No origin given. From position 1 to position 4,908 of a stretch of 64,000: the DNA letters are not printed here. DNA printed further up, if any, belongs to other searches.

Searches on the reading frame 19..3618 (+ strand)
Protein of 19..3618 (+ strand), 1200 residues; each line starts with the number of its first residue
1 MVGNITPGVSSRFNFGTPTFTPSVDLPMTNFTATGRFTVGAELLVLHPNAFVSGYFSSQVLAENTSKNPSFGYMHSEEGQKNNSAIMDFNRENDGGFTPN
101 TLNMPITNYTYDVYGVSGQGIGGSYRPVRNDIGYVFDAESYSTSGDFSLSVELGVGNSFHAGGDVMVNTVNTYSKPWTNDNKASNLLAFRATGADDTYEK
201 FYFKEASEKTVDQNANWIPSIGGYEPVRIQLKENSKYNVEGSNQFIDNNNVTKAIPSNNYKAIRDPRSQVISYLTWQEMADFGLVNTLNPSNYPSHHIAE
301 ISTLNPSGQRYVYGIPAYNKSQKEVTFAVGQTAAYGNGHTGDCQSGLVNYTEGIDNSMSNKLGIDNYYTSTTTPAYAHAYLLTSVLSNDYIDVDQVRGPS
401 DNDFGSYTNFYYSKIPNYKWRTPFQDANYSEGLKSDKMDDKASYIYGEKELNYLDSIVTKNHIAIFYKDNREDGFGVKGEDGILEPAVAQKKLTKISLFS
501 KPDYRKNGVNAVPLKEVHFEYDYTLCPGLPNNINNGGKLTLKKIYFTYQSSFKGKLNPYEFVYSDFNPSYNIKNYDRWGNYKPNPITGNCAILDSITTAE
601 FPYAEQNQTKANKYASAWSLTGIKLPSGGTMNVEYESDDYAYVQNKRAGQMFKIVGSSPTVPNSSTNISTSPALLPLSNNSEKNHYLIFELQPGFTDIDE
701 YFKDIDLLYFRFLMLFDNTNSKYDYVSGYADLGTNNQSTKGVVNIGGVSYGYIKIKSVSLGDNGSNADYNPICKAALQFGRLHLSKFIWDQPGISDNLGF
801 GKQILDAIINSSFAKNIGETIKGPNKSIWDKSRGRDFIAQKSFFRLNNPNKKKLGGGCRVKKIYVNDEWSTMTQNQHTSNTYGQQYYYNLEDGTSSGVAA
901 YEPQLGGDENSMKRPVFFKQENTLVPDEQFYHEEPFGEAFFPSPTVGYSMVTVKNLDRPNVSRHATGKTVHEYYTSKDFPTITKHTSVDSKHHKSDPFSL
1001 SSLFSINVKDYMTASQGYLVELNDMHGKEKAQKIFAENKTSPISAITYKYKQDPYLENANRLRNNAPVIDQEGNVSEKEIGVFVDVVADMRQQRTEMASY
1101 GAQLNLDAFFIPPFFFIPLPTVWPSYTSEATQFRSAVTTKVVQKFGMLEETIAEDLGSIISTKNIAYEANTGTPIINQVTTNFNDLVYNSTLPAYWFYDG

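Call 62: search_protein_representatives(protein=window:19-3618:+)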
Query: 1200 residues. Proteins with E-value up to 0.001 (for the whole library): 3611; up to 1e-10: 3177; up to 1e-30: 2405. The best 150 are listed.
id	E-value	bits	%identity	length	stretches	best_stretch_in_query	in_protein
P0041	0.0e+00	1417.6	56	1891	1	9-1199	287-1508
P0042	0.0e+00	1333.0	56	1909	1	6-1200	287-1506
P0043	0.0e+00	1261.5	51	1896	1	11-1199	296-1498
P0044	0.0e+00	1195.5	51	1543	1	8-1199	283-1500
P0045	0.0e+00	1190.1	50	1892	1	7-1199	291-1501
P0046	0.0e+00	1181.5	50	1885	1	8-1199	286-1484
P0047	0.0e+00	1176.6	49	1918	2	521-1200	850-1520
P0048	0.0e+00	1139.5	49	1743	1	3-1199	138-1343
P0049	0.0e+00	1138.0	52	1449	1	126-1199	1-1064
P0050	0.0e+00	1137.1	48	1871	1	11-1199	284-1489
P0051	0.0e+00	1130.6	49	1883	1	10-1200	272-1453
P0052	0.0e+00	1098.0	48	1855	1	8-1199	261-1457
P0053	0.0e+00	1094.2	46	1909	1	3-1199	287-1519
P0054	0.0e+00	1089.2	48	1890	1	11-1199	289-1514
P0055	0.0e+00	1074.1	48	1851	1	8-1200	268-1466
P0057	0.0e+00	1043.8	50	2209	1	11-1199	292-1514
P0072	1.5e-288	977.1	47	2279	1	3-1200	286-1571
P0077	4.3e-281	952.4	46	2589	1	9-1200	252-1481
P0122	1.7e-255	867.7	44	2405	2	283-1197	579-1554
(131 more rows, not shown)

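Call 64: search_protein_families(library=pfam, proteins=[P0041, P0057, P0077, P0122], max_evalue=0.01)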
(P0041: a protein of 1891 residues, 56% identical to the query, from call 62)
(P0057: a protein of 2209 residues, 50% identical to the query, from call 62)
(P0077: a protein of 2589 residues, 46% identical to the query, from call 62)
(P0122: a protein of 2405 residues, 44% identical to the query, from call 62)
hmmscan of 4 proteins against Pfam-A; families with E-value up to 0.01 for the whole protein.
P0041 (1891 aa): 0 families

P0057 (2209 aa): 0 families

P0077 (2589 aa): 0 families

P0122 (2405 aa): 3 families
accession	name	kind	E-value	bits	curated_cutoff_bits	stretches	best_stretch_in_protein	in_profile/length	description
PF18911.6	PKD_4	-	7e-10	39.3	27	1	2168-2223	10-67/85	PKD domain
PF17210.9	SdrD_B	-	2.6e-07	31.2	29.7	1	2071-2137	7-78/112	SdrD B-like domain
PF00801.26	PKD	-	3.9e-06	27.2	23.5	1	2180-2223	19-64/80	PKD domain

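Call 65: list_cluster_members(proteins=[P0041, P0042, P0043, P0045, P0046, P0050, P0053, P0057, P0072, P0077])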
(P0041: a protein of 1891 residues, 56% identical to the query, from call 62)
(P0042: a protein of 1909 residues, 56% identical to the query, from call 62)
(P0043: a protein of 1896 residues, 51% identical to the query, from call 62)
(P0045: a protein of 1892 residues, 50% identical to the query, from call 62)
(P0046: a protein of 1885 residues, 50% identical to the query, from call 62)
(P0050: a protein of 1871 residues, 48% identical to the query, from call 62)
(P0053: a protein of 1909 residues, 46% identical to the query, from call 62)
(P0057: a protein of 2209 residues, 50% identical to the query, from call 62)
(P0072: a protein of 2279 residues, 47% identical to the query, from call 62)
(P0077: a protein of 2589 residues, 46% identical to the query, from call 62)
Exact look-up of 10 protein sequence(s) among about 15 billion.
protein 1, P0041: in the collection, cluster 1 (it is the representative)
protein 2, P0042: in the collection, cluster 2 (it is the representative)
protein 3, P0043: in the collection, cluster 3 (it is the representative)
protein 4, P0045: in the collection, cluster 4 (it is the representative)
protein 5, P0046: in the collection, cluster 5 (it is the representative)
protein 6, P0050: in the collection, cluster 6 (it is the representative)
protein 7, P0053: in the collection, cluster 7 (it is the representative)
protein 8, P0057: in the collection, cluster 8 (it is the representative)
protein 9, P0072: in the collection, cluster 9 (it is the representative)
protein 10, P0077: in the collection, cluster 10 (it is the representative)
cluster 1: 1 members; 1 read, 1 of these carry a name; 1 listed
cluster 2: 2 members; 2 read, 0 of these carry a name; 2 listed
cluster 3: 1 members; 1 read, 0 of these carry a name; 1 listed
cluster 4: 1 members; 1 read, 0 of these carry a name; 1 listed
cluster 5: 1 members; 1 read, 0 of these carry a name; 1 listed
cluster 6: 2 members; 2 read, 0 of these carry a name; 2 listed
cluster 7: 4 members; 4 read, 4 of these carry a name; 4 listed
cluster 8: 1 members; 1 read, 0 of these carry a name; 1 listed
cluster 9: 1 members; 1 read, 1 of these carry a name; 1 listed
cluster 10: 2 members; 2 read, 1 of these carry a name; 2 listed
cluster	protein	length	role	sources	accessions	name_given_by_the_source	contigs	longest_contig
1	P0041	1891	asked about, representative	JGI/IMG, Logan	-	hypothetical protein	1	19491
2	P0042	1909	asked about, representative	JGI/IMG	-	-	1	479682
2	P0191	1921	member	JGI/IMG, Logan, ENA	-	-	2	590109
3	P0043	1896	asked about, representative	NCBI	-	-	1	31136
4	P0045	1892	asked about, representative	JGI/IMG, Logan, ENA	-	-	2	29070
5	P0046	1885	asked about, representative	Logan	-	-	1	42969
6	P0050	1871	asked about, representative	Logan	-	-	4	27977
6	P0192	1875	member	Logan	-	-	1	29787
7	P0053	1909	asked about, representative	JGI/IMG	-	hypothetical protein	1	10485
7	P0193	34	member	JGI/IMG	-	hypothetical protein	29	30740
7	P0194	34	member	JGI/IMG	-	hypothetical protein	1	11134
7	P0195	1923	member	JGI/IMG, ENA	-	hypothetical protein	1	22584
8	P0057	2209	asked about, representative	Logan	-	-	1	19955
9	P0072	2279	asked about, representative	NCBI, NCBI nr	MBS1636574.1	MAG: hypothetical protein JST26_11715 [Bacteroidetes bacterium] | hypothetical protein [Bacteroidota bacterium]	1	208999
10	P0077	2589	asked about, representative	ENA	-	-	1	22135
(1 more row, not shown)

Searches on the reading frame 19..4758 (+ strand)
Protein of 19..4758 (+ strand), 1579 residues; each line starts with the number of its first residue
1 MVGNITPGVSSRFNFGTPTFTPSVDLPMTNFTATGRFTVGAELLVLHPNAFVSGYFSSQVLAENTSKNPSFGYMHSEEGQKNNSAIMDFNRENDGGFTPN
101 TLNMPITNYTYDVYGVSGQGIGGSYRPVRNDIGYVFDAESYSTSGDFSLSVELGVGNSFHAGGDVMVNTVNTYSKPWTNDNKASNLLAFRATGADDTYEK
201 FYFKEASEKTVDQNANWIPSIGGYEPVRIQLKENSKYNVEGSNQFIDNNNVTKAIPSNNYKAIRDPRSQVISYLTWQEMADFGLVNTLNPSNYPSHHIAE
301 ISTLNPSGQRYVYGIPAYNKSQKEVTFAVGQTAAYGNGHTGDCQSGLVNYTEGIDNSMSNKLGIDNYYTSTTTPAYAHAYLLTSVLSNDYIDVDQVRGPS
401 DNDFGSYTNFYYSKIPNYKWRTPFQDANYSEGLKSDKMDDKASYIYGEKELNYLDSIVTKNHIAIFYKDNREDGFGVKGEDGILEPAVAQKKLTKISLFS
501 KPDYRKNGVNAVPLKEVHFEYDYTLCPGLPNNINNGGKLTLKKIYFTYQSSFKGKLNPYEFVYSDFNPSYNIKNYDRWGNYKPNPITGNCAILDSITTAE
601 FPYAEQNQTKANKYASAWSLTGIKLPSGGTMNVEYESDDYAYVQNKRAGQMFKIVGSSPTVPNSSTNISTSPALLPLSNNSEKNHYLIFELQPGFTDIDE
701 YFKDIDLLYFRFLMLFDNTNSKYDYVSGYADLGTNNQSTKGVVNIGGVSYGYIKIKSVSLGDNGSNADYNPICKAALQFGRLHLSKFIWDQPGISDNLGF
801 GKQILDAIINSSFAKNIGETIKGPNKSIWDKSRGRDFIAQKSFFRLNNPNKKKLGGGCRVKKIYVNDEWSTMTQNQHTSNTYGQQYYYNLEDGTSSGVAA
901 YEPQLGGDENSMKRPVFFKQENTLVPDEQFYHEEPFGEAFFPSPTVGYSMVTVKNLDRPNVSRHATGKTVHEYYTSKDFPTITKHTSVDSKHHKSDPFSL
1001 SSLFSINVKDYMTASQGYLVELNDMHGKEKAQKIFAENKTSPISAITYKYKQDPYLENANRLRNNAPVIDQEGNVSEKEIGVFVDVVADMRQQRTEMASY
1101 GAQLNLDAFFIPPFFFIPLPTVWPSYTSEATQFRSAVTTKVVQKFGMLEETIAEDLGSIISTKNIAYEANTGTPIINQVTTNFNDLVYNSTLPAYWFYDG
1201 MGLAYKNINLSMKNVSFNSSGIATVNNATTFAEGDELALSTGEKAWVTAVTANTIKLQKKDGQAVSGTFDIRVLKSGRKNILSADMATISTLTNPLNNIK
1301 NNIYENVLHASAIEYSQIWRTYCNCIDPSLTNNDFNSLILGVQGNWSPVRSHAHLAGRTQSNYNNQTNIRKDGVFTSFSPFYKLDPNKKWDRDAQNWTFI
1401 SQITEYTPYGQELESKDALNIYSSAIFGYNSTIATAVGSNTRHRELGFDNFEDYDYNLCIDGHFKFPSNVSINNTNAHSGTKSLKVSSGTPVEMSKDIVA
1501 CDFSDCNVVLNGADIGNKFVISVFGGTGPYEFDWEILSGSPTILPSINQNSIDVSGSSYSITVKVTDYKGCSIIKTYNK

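Call 3: search_protein_families(library=pfam, proteins=[window:19-4758:+], max_evalue=1)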
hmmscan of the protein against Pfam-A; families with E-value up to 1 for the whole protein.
window:19-4758:+ (1579 aa): 0 families

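Call 6: search_protein_families(library=ncbifam, proteins=[window:19-4758:+], max_evalue=0.1)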
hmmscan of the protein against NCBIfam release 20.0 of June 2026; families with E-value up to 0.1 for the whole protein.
window:19-4758:+ (1579 aa): 0 families

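Call 16: search_solved_structures(query=window:19-4758:+, max_evalue=1)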
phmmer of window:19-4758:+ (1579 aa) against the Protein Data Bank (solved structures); distinct sequences matched with E-value up to 1: 0.
